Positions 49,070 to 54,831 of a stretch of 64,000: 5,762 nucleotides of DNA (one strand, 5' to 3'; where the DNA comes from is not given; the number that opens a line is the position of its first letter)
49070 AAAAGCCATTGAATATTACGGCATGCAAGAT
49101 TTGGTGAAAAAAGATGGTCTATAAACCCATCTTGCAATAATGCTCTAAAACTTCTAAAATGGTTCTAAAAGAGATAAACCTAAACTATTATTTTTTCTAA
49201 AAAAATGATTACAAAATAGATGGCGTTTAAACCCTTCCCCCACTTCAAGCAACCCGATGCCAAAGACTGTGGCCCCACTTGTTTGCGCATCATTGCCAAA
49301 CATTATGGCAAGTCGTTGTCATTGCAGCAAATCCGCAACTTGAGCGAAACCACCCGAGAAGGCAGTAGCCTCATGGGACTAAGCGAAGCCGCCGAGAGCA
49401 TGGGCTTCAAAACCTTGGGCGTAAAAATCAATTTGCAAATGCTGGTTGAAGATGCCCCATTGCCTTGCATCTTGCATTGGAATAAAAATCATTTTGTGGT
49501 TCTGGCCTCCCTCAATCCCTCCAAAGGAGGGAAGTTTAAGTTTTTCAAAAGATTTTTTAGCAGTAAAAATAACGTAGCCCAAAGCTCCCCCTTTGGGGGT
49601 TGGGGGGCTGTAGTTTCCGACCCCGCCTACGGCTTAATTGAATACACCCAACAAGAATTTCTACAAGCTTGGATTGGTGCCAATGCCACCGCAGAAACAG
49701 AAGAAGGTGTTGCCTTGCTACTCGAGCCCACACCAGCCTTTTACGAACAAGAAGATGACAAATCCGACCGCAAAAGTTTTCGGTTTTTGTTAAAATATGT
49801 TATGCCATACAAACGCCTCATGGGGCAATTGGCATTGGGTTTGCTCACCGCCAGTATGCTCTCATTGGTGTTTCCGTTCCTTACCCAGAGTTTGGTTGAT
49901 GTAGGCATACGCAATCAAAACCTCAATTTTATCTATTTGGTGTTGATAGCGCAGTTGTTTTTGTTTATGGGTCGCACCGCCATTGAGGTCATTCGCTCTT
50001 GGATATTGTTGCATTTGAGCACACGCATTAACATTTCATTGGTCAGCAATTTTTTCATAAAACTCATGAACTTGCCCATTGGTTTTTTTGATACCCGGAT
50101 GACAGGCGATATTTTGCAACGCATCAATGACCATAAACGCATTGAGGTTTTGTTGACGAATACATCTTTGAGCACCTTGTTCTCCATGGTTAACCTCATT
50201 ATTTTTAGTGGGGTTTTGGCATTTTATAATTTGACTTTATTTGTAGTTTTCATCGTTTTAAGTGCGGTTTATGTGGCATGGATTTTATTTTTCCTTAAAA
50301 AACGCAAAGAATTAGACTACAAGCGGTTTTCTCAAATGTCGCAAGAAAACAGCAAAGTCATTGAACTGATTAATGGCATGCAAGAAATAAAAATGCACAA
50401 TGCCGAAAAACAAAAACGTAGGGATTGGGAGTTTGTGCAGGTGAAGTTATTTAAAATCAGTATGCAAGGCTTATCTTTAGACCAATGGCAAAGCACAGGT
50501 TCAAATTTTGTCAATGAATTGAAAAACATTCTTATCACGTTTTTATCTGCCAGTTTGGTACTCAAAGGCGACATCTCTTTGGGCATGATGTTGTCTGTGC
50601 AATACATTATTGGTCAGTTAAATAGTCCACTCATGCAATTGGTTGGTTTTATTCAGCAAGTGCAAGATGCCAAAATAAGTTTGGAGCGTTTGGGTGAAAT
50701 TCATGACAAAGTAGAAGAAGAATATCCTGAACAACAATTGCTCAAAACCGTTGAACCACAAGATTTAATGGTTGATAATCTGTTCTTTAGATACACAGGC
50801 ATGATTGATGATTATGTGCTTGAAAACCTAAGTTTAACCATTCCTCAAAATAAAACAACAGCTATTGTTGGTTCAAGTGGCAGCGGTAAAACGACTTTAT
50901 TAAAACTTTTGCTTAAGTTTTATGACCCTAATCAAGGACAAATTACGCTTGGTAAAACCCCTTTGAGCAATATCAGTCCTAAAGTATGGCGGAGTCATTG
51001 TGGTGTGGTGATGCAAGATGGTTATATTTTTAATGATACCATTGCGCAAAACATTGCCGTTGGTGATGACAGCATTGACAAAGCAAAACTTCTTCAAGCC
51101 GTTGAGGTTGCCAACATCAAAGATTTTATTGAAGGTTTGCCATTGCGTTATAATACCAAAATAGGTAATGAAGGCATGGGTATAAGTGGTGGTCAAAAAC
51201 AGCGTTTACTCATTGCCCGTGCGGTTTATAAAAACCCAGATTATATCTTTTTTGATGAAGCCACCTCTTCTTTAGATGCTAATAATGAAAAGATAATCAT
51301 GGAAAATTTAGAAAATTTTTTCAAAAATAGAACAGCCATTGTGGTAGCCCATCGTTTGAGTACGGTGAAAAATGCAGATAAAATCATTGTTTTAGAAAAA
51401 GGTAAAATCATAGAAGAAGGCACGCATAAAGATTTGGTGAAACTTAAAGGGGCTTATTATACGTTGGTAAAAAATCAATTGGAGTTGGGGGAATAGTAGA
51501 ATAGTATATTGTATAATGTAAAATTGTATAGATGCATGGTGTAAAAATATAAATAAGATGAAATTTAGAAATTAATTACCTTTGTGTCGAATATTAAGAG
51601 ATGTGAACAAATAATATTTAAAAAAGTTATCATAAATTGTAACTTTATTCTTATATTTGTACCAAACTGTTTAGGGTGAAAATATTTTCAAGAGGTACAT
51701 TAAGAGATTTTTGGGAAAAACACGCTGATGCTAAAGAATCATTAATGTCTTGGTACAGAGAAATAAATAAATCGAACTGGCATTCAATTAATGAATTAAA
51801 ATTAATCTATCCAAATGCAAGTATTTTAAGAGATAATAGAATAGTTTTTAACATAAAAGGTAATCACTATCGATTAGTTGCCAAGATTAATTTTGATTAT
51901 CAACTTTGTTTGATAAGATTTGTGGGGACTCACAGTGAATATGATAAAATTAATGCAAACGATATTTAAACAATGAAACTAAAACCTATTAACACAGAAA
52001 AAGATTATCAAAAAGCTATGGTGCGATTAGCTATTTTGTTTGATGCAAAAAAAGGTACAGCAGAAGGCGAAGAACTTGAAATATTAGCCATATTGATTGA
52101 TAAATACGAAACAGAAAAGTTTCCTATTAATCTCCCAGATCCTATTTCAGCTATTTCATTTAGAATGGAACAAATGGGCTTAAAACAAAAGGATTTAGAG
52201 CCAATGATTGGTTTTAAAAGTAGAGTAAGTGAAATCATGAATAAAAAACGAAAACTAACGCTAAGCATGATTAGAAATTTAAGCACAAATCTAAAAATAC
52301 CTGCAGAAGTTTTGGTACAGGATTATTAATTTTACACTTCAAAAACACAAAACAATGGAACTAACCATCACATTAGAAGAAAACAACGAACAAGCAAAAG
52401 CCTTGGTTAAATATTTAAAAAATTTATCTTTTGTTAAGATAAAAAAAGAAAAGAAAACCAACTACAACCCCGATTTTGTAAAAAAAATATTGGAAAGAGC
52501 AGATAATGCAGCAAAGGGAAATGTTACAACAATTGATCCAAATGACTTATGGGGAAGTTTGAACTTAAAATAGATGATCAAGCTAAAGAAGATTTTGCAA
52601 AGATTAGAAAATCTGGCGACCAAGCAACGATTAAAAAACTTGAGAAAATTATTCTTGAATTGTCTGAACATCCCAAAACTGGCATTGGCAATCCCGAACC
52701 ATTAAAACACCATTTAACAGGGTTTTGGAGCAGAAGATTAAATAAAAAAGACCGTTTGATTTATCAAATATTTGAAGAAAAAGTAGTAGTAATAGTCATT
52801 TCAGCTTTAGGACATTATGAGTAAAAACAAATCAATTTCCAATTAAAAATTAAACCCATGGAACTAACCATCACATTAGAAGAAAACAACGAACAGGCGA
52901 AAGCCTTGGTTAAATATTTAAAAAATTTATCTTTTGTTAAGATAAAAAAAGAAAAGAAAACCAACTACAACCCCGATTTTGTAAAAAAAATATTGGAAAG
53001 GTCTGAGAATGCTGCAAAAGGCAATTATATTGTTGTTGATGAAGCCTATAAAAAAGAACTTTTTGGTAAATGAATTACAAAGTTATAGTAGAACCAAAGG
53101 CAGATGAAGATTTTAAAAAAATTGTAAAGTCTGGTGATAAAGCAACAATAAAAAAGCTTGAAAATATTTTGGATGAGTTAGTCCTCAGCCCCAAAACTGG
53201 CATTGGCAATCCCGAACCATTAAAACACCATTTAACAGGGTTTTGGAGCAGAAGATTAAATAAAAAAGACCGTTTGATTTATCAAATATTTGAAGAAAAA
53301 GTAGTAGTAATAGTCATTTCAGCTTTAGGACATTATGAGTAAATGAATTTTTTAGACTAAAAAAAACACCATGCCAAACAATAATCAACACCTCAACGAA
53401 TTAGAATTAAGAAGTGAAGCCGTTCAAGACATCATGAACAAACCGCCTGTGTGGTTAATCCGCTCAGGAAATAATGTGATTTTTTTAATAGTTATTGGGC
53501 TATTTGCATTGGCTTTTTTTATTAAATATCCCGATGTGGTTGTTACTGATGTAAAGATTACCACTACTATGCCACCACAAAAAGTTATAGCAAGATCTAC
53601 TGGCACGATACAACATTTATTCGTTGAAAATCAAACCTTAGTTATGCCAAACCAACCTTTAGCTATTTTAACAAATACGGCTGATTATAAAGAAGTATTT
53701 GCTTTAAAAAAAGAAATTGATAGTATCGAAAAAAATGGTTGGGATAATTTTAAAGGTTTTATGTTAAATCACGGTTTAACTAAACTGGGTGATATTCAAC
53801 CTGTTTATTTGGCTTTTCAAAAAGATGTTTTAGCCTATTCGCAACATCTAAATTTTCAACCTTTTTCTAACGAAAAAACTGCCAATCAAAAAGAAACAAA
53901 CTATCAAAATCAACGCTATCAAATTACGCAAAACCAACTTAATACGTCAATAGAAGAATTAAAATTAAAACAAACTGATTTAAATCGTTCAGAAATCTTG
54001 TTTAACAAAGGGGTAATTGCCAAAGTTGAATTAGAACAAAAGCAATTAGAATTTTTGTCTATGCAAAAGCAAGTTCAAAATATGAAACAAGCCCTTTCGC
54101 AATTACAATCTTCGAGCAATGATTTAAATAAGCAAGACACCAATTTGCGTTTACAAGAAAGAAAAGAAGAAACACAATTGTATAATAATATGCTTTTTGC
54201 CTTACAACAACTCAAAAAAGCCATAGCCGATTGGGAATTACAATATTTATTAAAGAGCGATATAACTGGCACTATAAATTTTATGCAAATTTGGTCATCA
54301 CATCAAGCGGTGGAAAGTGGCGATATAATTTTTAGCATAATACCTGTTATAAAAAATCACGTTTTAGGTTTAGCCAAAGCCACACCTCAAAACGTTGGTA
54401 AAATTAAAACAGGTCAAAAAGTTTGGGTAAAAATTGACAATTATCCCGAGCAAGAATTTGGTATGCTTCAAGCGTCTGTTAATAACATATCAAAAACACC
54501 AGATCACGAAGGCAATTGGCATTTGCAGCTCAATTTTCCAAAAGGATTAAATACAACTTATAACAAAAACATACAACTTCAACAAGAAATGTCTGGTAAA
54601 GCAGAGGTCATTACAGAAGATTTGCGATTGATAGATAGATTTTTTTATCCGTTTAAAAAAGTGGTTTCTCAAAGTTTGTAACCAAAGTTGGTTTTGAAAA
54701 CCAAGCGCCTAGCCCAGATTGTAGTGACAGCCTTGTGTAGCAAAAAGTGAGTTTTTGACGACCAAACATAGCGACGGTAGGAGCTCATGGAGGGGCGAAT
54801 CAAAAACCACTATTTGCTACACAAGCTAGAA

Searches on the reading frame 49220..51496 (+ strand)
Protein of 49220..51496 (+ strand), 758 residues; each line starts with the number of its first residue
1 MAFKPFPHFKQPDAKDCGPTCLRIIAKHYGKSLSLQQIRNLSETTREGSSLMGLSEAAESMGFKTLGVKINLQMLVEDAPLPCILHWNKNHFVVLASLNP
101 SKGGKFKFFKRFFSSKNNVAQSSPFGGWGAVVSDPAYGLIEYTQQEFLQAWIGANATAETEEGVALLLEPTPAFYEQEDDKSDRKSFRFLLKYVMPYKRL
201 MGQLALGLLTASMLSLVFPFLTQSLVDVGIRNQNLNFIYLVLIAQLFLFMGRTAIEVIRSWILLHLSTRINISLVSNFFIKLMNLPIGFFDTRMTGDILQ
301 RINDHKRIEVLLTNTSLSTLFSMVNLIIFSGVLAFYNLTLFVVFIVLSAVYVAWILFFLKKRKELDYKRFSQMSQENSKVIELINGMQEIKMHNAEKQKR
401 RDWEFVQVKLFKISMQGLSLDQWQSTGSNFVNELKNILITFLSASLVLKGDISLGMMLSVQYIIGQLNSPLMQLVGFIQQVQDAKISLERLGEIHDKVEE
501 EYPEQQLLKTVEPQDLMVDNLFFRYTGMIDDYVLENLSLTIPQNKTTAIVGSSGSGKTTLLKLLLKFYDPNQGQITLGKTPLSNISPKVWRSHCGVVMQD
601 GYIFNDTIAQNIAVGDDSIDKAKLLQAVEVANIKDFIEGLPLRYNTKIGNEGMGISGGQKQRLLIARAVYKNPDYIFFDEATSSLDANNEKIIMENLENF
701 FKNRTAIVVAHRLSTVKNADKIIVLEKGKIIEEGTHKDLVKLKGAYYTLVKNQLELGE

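Call 3: search_protein_families(library=ncbifam, proteins=[window:49220-51496:+], max_evalue=0.01)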
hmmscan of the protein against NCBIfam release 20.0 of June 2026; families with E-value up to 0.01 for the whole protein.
window:49220-51496:+ (758 aa): 191 families (the best 25 are shown)
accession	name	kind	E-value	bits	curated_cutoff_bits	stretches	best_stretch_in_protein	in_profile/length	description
TIGR03796.1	NHLM_micro_ABC1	equivalog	1.3e-132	443.4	853.3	2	130-751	98-710/710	NHLP family bacteriocin export ABC transporter peptidase/permease/ATPase subunit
TIGR01846.1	type_I_sec_HlyB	subfamily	1.8e-131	439.7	725.55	1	181-754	121-693/694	type I secretion system permease/ATPase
TIGR01193.1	bacteriocin_ABC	subfamily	2.7e-124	416.2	523.85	2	161-751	121-707/708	peptide cleavage/export ABC transporter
TIGR02203.1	MsbA_lipidA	equivalog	5.9e-104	348.6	602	1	187-753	2-569/572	lipid A export permease/ATP-binding protein MsbA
TIGR03375.1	type_I_sec_LssB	subfamily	9.5e-104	348.1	693.1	2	144-741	94-690/696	type I secretion system permease/ATPase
TIGR02204.1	MsbA_rel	hypoth_equivalog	1.4e-100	337.6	780.4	1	184-753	3-575/576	ABC transporter, permease/ATP-binding protein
TIGR03797.1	NHLM_micro_ABC2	equivalog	2.3e-100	337.1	709.4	1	191-754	127-686/686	NHLP bacteriocin export ABC transporter permease/ATPase subunit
NF008381.0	PRK11176.1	equivalog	1.4e-89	301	867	1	177-754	3-580/582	lipid A ABC transporter ATP-binding protein/permease MsbA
NF045513.1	HepA_fam_ABC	equivalog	4.6e-87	292.9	725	1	232-752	88-608/610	heterocyst formation ABC transporter subunit HepA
NF052233.1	CphA_assoc_ABC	equivalog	1.5e-86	291.4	880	1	177-755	162-745/766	cyanophycin metabolism-associated ABC transporter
NF010178.0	PRK13657.1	equivalog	7.6e-84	282.2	733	1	190-753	10-570/588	glucan ABC transporter ATP-binding protein/ permease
TIGR00958.1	3a01208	subfamily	3.4e-81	273.6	874.6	1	161-750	137-711/711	antigen peptide transporter 2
NF008056.1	PRK10790.1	equivalog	6.7e-73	246.1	746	1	186-754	10-576/584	SmdB family multidrug efflux ABC transporter permease/ATP-binding protein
NF045998.1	cleave_ABC_plasm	equivalog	1.1e-71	242.1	500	2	132-722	102-670/673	Mbov_0121 family peptidase domain-containing ABC transporter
TIGR01842.1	type_I_sec_PrtD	subfamily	4.5e-70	236.7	510.15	1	210-740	17-541/544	type I secretion system permease/ATPase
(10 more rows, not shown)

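Call 4: search_protein_families(library=pfam, proteins=[window:49220-51496:+], max_evalue=0.1)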
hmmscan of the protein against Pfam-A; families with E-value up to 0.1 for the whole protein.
window:49220-51496:+ (758 aa): 24 families
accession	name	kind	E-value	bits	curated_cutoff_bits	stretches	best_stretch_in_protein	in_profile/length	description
PF00664.28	ABC_membrane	-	1.9e-31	110.2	28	1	209-471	9-274/274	ABC transporter transmembrane region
PF00005.33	ABC_tran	-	3.3e-30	105.9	25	1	534-683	1-137/137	ABC transporter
PF03412.21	Peptidase_C39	-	5.1e-28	98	22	1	7-98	3-95/133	Peptidase C39 family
PF02463.25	SMC_N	-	2e-08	34.4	40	1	655-726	137-212/220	RecF/RecN/SMC N terminal domain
PF09818.15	ABC_ATPase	-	0.0006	19.4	23.2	0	627-685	131-188/283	P-loop domain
PF13401.12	AAA_22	-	0.0013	19.5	27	1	546-571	7-32/130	AAA domain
PF13555.12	AAA_29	-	0.0019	18.3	27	1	538-561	16-39/61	P-loop containing region of AAA domain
PF13304.12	AAA_21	-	0.0031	18.1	27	1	547-587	2-44/304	AAA domain, putative AbiEii toxin, Type IV TA system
PF13175.12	AAA_15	-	0.0077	16.3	32.1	1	543-594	22-55/374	AAA ATPase domain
PF03193.22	RsgA_GTPase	-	0.0086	16.4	30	1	536-566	99-128/174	RsgA GTPase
PF25199.1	nSTAND_NTPase5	-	0.015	15.6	34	0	542-562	39-59/145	Novel STAND NTPase 5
PF13529.12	Peptidase_C39_2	-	0.019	16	24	1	6-48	3-47/143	Peptidase_C39 like family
PF25630.1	Phycodna_minor_capsid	-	0.021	15.6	27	1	341-399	5-65/96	Phycodnaviridae minor capsid protein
PF13173.12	AAA_14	-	0.027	14.9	27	0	544-569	2-27/129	AAA domain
PF03205.20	MobB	-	0.033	14.5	26.6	1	548-570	3-25/133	Molybdopterin guanine dinucleotide synthesis protein B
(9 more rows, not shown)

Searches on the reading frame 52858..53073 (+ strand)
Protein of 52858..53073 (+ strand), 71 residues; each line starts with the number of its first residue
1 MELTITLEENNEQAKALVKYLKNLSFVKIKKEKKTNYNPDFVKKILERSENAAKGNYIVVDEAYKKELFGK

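Call 29: search_protein_families(library=pfam, proteins=[window:52858-53073:+], max_evalue=0.01)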
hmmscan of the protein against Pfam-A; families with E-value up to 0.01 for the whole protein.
window:52858-53073:+ (71 aa): 2 families
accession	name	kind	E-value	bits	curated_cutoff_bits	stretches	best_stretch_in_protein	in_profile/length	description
PF10884.14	DUF2683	-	3.5e-11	43.6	27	1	1-61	1-60/66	Protein of unknown function (DUF2683)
PF08986.15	DUF1889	-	0.00039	20.8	26.9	1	11-62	27-83/96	Domain of unknown function (DUF1889)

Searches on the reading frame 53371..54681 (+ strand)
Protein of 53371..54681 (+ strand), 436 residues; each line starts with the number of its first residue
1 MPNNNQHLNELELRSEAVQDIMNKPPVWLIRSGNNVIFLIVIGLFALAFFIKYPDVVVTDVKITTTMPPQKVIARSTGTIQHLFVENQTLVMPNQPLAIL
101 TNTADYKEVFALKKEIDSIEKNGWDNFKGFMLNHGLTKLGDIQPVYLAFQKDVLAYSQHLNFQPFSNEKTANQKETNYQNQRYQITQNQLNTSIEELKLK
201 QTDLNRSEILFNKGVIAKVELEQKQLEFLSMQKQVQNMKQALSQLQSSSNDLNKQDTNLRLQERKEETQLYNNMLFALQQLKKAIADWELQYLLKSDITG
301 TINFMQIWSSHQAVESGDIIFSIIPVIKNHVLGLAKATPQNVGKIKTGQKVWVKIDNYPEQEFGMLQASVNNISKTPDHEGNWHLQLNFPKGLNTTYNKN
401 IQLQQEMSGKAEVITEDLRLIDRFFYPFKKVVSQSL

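Call 3: search_protein_families(library=ncbifam, proteins=[window:53371-54681:+], max_evalue=0.01)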
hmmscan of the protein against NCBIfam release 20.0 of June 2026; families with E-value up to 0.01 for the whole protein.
window:53371-54681:+ (436 aa): 6 families
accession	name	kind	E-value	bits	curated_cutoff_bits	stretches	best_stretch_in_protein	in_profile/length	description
TIGR01843.1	type_I_hlyD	subfamily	5.3e-27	94.8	208.65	1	31-436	5-419/422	HlyD family type I secretion periplasmic adaptor subunit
TIGR00998.1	8a0101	subfamily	4.5e-10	39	390.8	1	172-361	97-271/334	EmrA/EmrK family multidrug efflux transporter periplasmic adaptor subunit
TIGR01730.1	RND_mfp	subfamily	1.2e-06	27.7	94.9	1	182-254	65-134/322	efflux RND transporter periplasmic adaptor subunit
TIGR02971.1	heterocyst_DevB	subfamily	1.5e-05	24.6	129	1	175-366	91-275/327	ABC exporter membrane fusion protein, DevB family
TIGR00999.1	8a0102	subfamily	0.00059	19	319.3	0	175-250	14-89/271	CzcB/NccB family metal efflux transporter periplasmic adaptor subunit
NF045780.1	TrlF_fam_ATP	equivalog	0.0041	15.9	350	1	155-289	395-532/944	TrlF family AAA-like ATPase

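Call 4: search_protein_families(library=pfam, proteins=[window:53371-54681:+], max_evalue=0.1)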
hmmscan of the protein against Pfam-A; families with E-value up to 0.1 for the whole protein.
window:53371-54681:+ (436 aa): 5 families
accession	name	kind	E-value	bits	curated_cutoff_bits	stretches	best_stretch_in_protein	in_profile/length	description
PF13437.12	HlyD_3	-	1.1e-11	45.9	22.2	1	295-382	3-85/106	HlyD family secretion protein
PF16576.10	HlyD_D23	-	0.00057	19.7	30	1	177-363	13-177/214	Barrel-sandwich domain of CusB or HlyD membrane-fusion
PF03935.22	SKN1_KRE6_Sbg1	-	0.0016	17.4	30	1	20-112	27-119/501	Beta-glucan synthesis-associated protein SKN1/KRE6/Sbg1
PF04351.19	PilP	-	0.081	13.3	25.6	1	130-201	5-76/146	Pilus assembly protein, PilP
PF20878.2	REST_helical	-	0.084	13.5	27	1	221-249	28-56/65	Helical region in REST corepressor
